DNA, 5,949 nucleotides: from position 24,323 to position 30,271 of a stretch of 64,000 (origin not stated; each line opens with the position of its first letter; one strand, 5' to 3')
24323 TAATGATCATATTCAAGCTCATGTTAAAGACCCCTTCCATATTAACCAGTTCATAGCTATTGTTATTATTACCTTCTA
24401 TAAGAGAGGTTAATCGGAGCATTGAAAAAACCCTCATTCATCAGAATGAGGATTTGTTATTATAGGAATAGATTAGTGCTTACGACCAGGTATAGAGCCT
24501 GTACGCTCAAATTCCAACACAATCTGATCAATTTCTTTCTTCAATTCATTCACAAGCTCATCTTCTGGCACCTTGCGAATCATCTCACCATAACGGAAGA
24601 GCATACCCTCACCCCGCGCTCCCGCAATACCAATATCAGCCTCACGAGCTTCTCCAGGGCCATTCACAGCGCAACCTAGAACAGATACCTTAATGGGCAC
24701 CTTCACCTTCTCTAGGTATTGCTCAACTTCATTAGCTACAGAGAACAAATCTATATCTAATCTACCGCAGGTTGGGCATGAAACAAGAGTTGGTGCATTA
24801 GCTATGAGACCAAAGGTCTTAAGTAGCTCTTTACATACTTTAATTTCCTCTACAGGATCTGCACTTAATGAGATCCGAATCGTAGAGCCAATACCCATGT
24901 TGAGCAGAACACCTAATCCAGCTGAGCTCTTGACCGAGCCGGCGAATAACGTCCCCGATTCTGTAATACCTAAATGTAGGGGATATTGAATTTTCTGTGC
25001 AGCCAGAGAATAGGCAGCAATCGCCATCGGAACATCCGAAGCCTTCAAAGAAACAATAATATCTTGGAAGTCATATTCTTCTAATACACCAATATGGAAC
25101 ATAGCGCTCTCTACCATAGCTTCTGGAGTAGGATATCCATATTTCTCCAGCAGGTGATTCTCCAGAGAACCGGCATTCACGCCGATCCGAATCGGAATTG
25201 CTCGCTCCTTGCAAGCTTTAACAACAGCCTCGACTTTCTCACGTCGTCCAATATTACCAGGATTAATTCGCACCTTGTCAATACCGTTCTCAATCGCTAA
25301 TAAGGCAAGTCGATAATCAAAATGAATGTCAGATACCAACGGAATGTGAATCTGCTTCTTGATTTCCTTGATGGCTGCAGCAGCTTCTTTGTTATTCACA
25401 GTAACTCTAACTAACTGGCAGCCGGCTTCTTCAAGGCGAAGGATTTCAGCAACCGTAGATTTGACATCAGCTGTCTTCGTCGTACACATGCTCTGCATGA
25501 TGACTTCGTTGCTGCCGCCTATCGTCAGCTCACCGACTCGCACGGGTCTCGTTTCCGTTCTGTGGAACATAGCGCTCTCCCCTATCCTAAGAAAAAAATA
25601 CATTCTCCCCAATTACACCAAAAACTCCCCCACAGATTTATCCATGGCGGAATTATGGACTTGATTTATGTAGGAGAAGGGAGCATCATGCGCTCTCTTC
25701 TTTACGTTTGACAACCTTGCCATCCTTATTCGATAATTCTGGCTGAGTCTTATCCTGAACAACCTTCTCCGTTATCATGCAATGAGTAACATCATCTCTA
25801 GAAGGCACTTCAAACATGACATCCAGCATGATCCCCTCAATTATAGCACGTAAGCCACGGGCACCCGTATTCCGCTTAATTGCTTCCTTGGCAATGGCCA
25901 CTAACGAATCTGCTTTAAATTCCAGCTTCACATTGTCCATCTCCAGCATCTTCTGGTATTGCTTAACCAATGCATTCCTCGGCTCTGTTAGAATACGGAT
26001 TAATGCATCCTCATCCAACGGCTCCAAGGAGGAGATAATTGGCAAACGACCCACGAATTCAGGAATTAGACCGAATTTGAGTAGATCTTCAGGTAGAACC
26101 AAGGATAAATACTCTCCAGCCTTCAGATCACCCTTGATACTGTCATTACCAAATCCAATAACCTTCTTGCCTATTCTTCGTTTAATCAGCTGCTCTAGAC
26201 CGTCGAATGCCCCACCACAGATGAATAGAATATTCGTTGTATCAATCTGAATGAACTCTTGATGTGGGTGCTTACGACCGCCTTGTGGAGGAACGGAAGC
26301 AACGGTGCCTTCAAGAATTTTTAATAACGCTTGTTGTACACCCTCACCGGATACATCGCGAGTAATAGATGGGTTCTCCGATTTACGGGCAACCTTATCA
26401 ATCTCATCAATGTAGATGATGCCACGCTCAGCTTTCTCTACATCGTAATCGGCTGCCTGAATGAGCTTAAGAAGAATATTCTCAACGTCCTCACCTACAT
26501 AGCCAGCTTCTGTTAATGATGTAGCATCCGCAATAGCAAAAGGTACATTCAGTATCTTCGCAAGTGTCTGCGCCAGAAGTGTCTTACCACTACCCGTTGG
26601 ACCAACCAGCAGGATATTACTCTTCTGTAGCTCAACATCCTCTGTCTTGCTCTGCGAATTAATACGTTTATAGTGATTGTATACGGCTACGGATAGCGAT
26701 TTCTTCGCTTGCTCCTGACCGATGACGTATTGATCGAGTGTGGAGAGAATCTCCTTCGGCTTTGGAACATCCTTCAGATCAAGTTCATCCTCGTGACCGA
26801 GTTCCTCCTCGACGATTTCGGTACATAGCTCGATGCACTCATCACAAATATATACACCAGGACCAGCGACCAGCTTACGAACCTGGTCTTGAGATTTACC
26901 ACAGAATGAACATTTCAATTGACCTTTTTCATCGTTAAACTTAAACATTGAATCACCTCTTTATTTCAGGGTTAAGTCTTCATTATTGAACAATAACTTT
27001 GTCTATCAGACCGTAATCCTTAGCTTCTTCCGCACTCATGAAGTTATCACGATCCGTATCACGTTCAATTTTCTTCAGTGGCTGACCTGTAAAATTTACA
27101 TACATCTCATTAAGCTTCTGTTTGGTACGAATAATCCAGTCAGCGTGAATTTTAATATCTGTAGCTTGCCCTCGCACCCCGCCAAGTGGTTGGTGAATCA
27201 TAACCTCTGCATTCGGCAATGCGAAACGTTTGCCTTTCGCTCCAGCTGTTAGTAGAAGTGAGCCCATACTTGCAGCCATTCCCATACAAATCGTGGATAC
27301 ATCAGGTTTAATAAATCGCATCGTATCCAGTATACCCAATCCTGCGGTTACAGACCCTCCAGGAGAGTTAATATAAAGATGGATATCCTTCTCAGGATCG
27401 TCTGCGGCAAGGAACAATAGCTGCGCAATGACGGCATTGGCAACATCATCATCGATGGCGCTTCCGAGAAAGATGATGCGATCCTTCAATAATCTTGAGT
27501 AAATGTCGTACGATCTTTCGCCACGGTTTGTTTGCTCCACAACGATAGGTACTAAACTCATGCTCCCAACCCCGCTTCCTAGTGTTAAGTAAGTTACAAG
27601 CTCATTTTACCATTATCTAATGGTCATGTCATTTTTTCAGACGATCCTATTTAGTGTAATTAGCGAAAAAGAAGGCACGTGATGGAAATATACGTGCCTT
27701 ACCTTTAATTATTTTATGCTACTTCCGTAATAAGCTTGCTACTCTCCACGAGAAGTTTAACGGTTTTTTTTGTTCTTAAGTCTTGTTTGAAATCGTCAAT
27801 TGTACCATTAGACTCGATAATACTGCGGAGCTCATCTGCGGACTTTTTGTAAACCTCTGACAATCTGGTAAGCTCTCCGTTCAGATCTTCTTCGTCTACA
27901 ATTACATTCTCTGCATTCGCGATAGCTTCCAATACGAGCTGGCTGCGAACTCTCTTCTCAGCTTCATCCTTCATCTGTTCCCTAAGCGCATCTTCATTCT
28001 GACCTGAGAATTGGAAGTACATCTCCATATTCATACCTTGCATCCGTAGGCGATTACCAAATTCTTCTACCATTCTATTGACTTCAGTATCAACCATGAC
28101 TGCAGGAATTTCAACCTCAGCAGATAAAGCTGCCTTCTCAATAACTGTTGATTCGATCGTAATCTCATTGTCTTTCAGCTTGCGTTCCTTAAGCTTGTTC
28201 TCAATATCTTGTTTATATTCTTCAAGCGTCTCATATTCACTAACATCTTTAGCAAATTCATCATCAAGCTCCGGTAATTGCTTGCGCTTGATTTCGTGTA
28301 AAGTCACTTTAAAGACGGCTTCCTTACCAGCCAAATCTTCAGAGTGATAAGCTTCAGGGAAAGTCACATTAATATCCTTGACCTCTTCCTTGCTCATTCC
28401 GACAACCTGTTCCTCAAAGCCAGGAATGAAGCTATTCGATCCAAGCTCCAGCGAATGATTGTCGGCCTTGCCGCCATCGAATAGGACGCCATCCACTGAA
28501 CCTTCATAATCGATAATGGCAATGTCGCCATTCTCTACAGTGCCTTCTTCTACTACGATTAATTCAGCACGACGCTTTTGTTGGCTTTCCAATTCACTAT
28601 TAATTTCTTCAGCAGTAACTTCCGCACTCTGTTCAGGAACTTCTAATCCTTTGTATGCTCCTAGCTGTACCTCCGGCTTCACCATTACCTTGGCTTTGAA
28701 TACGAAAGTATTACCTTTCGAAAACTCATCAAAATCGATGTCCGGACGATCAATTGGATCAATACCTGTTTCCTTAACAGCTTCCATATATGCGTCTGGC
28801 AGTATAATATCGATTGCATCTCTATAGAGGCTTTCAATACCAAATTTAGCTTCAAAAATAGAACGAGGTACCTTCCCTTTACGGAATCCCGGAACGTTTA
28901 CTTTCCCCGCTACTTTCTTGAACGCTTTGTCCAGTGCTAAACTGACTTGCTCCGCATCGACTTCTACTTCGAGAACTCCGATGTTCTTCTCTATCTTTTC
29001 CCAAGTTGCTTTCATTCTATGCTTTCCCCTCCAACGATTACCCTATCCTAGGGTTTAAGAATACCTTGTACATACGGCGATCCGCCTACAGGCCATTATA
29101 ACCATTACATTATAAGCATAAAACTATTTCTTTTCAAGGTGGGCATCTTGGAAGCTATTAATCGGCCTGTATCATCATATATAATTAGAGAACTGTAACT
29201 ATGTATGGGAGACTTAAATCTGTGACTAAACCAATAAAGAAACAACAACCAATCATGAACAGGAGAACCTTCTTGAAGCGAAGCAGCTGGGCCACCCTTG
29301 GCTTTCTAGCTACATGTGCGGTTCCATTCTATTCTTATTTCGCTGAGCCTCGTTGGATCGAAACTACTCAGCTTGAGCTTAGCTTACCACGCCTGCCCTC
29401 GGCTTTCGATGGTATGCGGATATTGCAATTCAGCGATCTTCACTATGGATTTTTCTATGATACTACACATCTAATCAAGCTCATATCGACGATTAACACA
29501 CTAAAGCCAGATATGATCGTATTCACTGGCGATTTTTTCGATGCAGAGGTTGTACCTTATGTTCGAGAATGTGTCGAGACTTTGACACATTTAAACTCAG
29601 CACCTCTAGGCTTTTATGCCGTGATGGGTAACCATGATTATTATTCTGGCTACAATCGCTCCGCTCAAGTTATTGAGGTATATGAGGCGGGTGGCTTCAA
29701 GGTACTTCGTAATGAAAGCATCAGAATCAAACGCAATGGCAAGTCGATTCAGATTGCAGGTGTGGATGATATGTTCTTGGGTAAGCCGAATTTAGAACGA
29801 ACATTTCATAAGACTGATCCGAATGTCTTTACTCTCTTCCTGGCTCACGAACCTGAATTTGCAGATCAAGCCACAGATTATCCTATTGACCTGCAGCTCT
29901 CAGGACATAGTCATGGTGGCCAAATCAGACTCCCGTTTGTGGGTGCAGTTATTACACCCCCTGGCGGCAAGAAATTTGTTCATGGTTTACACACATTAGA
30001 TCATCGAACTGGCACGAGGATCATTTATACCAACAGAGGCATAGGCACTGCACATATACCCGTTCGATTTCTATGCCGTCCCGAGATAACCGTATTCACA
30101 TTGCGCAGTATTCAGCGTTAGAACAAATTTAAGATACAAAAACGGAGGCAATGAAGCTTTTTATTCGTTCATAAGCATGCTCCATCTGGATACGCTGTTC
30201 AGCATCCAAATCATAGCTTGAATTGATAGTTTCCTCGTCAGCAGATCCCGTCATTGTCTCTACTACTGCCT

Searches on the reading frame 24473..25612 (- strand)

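Call 81: search_protein_families(library=pfam, proteins=[window:24473-25612:-], max_evalue=1e-8)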
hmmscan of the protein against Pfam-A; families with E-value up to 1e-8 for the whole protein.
window:24473-25612:- (379 aa): 1 family
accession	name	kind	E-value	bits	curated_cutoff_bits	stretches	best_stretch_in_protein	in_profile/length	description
PF04551.19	GcpE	-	4.4e-150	499.9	32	1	21-362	1-342/343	GcpE protein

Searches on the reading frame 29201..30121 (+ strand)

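Call 81: search_protein_families(library=pfam, proteins=[window:29201-30121:+], max_evalue=1e-8)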
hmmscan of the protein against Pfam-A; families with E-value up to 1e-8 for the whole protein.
window:29201-30121:+ (306 aa): 1 family
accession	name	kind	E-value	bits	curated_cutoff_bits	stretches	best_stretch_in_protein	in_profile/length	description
PF00149.33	Metallophos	-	4.4e-17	63.6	21.5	1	72-239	1-190/191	Calcineurin-like phosphoesterase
